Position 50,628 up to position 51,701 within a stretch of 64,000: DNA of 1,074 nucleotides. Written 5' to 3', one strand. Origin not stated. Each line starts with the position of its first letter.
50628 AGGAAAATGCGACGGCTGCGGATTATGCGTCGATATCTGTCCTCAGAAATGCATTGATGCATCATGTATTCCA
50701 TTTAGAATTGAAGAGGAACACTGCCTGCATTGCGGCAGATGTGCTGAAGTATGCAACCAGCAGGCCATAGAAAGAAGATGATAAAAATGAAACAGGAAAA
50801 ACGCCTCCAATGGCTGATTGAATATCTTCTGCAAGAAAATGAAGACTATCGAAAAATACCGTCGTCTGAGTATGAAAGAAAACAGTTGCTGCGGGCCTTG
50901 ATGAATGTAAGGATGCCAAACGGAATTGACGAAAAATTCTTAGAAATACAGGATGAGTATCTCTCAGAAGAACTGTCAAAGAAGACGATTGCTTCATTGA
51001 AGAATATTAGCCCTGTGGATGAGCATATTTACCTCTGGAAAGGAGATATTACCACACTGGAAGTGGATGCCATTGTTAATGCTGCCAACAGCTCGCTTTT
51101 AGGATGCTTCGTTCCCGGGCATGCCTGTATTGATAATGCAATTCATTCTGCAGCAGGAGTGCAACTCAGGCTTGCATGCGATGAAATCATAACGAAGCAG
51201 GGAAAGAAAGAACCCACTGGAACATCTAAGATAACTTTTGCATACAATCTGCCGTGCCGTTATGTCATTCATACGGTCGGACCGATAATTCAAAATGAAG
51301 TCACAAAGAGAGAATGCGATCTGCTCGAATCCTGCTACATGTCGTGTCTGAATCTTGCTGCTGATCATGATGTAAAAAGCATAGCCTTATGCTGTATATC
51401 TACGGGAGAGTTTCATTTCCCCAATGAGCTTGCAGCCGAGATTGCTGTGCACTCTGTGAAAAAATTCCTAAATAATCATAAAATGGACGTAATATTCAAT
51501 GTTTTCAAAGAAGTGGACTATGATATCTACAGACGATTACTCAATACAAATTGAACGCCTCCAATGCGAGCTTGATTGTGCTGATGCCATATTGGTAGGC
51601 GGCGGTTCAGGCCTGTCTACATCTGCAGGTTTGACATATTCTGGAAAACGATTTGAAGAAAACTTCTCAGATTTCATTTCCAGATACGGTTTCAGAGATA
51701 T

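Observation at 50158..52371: PNPOx-ferredoxin, macrodomain and SirTM-like sirtuin operon: a bacterial/fungal-type ADP-ribosylation stress module in an archaeon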

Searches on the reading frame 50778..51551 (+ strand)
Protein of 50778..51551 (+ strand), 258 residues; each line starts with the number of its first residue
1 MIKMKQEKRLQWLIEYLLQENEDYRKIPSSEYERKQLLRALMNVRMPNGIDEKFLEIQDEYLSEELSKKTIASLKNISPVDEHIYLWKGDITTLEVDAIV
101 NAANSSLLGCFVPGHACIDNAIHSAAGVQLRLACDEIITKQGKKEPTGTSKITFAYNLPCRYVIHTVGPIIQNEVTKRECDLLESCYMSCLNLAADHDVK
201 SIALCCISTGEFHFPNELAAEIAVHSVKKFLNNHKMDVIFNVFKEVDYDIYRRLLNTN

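Call 3: search_protein_families(library=pfam, proteins=[window:50778-51551:+], max_evalue=0.01)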
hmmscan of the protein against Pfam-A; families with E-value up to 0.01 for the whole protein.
window:50778-51551:+ (258 aa): 2 families
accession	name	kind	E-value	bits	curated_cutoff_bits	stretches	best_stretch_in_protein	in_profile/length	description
PF01661.27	Macro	-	4.8e-38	130.2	22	1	100-223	1-118/118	Macro domain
PF17266.7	DUF5332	-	0.0078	16.3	27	0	160-213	44-96/150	Family of unknown function (DUF5332)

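Call 4: search_protein_families(library=ncbifam, proteins=[window:50778-51551:+], max_evalue=0.01)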
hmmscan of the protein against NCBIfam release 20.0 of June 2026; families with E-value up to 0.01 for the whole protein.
window:50778-51551:+ (258 aa): 11 families
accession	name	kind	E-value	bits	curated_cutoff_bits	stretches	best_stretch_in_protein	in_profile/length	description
NF003163.0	PRK04143.1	equivalog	1.1e-107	359.4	272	1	4-257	2-262/265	protein-ADP-ribose hydrolase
NF001664.0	PRK00431.1-6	equivalog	6.7e-48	162.3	200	1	83-256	3-170/173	O-acetyl-ADP-ribose deacetylase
NF001663.0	PRK00431.1-4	equivalog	6.6e-44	149.9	285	1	83-257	8-177/180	ADP-ribose-binding protein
NF001660.0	PRK00431.1-1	equivalog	2.7e-42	144.3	271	1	83-256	4-172/177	O-acetyl-ADP-ribose deacetylase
NF001661.0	PRK00431.1-2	equivalog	3.9e-37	127.9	291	1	84-257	3-173/179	O-acetyl-ADP-ribose deacetylase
NF001665.0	PRK00431.2-1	equivalog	3.7e-24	85.2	315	1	79-256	5-172/177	ADP-ribose-binding protein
NF009880.0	PRK13341.1-1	equivalog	3.8e-24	85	891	1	47-235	391-573/599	AAA family ATPase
NF001668.0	PRK00431.2-4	equivalog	4.6e-22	78.4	278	1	84-256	51-213/220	ADP-ribose-binding protein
NF001667.0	PRK00431.2-3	equivalog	6e-22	78.2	252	1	84-254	10-172/182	ADP-ribose-binding protein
NF001662.0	PRK00431.1-3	equivalog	6.6e-16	58.7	215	1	84-256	5-182/185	[protein ADP-ribosylglutamate] hydrolase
NF001666.0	PRK00431.2-2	equivalog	2.7e-09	37.2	246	1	84-240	3-147/164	ADP-ribose-binding protein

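Call 6: search_solved_structures(query=window:50778-51551:+, max_evalue=0.001, show_alignments=1)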
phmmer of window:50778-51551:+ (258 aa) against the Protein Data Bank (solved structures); distinct sequences matched with E-value up to 0.001: 62 (the best 60 are shown).
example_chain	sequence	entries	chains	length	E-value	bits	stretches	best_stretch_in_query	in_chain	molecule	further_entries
8rsi_A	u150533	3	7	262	5.2e-84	284.9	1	4-256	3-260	O-acetyl-ADP-ribose deacetylase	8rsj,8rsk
5kiv_A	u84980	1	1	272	5.2e-70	239.1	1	6-257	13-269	Protein-ADP-ribose hydrolase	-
8rsl_A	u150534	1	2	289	6.4e-70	238.8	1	6-257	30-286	Protein-ADP-ribose hydrolase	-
8rsm_A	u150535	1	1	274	2.3e-56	194.4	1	27-254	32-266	Protein-ADP-ribose hydrolase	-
4iqy_A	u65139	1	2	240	5.5e-40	140.7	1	69-256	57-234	O-acetyl-ADP-ribose deacetylase MACROD2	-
6y4y_A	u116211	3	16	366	1.6e-39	139.2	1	70-256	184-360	Thioredoxin 1,ADP-ribose glycohydrolase MACROD2 | ADP-ribose glycohydrolase MACROD2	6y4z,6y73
2x47_A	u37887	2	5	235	3.3e-38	134.9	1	77-254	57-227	MACRO DOMAIN-CONTAINING PROTEIN 1 | ADP-ribose glycohydrolase MACROD1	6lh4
8rsn_A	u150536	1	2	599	5.4e-38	134.2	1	82-256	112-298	ADP-ribose 1''-phosphate phosphatase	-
5cb3_A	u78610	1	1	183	1e-30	110.4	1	83-256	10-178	O-acetyl-ADP-ribose deacetylase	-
1spv_A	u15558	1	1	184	1.3e-30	110.1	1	83-256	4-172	putative polyprotein/phosphatase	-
3vfq_A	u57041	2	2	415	1.7e-30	109.7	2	86-231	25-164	Poly [ADP-ribose] polymerase 14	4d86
5cms_R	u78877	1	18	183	5.2e-30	108.1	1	83-256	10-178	O-acetyl-ADP-ribose deacetylase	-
5fsu_A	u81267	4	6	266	7.4e-29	104.3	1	70-254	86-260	MACRODOMAIN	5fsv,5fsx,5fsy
5cb5_R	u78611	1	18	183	1.3e-28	103.5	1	83-256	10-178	O-acetyl-ADP-ribose deacetylase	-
5lau_A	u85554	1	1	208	2.9e-28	102.4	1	80-255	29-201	MacroD-type macrodomain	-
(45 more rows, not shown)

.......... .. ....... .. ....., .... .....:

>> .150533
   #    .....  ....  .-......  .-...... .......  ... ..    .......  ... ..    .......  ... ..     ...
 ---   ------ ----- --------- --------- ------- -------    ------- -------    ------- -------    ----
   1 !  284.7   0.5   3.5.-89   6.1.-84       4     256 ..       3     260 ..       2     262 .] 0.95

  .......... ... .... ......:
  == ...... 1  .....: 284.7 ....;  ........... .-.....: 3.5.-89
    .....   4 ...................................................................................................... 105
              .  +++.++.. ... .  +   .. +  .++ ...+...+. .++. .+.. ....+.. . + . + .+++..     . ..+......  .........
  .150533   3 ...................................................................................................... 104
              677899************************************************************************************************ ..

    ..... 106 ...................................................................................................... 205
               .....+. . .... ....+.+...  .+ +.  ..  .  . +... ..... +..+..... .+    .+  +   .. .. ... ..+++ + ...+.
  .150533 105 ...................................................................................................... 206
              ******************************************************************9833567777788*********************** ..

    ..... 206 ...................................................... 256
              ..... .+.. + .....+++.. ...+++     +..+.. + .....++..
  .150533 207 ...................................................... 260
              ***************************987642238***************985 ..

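Call 42: find_homologous_proteins(query=window:50778-51551:+, max_evalue=1e-20)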
Query window:50778-51551:+ (258 aa): 8000 proteins with E <= 1e-20 among 8000 candidates; the best 120 are listed.
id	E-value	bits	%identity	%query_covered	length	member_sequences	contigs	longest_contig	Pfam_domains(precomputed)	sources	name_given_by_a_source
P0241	1.3e-170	583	100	100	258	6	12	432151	PF01661.28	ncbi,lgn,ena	-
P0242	2.0e-149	514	87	99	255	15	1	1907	PF01661.28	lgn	-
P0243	1.1e-147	508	87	99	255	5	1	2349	PF01661.28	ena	-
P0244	2.3e-147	507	87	99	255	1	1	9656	PF01661.28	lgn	-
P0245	1.5e-146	505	87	99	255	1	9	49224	PF01661.28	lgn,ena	-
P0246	5.3e-146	503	85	99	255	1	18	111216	PF01661.28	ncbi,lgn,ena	-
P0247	2.1e-144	498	85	99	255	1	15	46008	PF01661.28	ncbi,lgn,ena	-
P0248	7.4e-144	496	84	99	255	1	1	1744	PF01661.28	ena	-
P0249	1.5e-143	495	84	99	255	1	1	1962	PF01661.28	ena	-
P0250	4.4e-142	490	83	99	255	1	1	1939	PF01661.28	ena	-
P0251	5.4e-134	463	79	99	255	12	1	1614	PF01661.28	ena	-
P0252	3.0e-130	451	84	90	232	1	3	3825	PF01661.28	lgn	-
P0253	1.3e-123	429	87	84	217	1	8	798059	PF01661.28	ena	-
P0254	4.8e-123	428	87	84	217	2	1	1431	PF01661.28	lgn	-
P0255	1.9e-121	422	84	84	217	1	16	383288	PF01661.28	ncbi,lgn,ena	-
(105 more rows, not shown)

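Call 61: search_protein_families(library=padloc, proteins=[window:50778-51551:+], max_evalue=0.01)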
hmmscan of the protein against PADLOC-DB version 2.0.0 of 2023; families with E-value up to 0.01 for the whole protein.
window:50778-51551:+ (258 aa): 0 families
